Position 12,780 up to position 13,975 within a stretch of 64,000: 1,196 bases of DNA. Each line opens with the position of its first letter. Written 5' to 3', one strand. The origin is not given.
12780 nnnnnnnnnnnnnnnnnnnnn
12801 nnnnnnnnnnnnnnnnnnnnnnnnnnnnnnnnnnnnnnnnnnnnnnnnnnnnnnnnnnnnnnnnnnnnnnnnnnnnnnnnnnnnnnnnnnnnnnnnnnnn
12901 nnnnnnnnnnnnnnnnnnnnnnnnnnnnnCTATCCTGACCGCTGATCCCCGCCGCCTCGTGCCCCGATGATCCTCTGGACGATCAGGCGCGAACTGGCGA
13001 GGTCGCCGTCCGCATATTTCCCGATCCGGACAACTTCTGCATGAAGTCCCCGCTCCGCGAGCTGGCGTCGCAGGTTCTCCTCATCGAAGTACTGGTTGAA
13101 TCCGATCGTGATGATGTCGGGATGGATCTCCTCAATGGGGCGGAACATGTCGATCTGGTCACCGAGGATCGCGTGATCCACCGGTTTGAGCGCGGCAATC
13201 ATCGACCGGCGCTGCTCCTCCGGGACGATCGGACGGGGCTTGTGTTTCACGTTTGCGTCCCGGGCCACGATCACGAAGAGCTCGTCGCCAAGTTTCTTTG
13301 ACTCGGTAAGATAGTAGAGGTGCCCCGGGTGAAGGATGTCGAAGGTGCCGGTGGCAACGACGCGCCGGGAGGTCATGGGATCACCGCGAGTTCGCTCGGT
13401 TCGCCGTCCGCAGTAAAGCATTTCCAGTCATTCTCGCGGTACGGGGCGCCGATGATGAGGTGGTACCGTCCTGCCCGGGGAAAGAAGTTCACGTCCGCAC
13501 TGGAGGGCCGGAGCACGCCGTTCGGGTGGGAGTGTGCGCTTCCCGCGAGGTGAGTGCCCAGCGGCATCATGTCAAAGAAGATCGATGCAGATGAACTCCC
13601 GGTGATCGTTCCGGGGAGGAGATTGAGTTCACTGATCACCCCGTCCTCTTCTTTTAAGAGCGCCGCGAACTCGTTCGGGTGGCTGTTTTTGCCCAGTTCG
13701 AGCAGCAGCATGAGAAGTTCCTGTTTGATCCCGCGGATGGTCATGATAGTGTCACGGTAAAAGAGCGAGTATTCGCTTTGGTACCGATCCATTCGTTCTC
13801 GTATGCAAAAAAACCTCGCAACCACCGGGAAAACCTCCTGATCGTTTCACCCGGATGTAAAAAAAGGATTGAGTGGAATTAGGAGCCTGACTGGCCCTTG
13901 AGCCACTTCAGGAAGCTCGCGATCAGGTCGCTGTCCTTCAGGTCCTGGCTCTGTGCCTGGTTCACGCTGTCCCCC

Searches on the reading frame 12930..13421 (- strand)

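Call 10: search_protein_families(library=pfam, proteins=[window:12930-13421:-])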
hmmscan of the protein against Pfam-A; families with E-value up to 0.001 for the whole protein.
window:12930-13421:- (163 aa): 1 family
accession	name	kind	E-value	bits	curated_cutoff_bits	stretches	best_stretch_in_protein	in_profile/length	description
PF01467.32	CTP_transf_like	-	9.7e-23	81.3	21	1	23-150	2-133/133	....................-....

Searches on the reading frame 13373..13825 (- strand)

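Call 10: search_protein_families(library=pfam, proteins=[window:13373-13825:-])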
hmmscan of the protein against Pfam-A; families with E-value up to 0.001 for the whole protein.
window:13373-13825:- (150 aa): 1 family
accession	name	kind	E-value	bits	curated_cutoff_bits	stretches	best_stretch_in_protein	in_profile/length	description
PF14464.11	Prok-JAB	-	3.8e-09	36.9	25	1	37-135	4-112/114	Prokaryotic homologs of the JAB domain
